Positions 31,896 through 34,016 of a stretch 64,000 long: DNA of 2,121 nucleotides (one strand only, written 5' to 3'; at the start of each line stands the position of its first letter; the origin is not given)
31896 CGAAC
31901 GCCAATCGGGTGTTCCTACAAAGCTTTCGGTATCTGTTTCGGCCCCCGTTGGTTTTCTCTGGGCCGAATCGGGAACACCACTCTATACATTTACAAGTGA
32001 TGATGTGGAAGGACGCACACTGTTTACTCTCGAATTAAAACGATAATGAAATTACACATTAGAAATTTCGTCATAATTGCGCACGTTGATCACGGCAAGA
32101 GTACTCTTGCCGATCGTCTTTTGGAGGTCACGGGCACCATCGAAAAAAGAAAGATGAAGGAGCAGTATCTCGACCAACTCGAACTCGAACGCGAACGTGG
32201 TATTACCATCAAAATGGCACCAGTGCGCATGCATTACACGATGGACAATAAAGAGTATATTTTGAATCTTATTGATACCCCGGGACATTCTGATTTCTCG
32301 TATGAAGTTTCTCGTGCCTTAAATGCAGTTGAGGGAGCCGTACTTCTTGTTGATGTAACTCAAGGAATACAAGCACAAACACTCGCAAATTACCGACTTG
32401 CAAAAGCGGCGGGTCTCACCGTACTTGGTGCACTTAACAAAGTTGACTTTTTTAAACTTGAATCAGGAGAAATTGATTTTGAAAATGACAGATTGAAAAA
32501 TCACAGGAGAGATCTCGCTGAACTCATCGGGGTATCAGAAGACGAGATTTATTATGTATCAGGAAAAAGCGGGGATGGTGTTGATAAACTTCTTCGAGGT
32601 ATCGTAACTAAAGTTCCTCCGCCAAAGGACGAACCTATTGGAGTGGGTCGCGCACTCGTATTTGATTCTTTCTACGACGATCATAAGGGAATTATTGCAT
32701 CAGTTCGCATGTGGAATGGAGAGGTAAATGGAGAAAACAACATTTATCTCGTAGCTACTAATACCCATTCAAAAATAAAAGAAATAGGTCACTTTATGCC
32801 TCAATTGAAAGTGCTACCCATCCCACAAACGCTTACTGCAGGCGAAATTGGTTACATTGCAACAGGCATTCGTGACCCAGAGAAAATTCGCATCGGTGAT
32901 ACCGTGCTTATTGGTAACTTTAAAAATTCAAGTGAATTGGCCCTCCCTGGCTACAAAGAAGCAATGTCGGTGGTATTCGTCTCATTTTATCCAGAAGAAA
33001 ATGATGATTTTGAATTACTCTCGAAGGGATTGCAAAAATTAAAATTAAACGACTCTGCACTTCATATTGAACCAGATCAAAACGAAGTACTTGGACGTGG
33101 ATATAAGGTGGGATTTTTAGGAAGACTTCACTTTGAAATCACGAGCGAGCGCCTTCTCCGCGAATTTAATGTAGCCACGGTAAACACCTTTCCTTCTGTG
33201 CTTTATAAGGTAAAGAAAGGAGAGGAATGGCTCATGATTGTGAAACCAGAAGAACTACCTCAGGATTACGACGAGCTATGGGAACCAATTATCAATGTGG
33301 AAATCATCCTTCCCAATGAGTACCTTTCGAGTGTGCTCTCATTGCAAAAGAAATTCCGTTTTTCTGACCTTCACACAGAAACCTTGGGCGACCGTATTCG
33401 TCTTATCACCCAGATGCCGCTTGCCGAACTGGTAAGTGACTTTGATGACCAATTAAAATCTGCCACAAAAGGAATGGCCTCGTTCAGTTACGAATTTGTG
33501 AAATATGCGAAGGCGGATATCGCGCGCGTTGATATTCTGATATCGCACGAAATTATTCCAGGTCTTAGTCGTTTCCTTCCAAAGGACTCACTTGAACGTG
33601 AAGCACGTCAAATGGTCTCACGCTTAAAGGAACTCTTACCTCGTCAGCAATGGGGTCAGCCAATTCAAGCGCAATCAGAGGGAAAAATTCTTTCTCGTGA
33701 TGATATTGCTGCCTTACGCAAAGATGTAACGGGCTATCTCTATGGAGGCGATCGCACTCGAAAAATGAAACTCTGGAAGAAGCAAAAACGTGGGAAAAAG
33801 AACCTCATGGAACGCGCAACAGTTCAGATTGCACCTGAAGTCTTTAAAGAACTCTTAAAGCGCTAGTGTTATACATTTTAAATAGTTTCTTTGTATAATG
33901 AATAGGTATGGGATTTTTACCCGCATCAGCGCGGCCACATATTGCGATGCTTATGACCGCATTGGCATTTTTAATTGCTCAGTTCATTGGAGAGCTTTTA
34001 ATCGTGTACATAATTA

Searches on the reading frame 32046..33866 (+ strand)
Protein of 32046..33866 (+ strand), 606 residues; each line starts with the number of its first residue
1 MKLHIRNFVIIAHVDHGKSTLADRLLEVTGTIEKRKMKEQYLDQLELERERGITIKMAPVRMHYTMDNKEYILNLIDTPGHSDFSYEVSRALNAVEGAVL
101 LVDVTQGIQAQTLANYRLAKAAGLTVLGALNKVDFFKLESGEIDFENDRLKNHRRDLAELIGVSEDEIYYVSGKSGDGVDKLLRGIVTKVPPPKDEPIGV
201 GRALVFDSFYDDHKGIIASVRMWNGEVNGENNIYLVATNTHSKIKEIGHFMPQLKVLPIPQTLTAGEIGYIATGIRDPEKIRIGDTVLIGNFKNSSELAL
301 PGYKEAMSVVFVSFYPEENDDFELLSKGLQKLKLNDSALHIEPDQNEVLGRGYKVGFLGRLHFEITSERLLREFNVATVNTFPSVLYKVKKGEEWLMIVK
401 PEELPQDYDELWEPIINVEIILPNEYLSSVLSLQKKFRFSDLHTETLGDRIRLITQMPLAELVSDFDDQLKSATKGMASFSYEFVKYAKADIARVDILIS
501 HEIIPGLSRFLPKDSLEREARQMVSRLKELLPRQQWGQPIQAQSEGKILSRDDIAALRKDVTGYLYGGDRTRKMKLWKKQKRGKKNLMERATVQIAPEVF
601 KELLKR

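Call 79: search_protein_families(library=pfam, proteins=[window:32046-33866:+], max_evalue=0.00001)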
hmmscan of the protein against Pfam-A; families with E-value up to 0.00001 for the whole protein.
window:32046-33866:+ (606 aa): 3 families
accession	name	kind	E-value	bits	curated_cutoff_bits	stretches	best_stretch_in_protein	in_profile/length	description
PF00009.33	GTP_EFTU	-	3.2e-50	170.8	26.5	1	5-191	3-187/188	Elongation factor Tu GTP binding domain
PF06421.17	LepA_C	-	1.1e-28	99.8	29.7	1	501-605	3-107/107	GTP-binding protein LepA C-terminus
PF00679.30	EFG_C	-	2.8e-16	59.8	27.9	1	411-494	2-85/89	Elongation factor G C-terminus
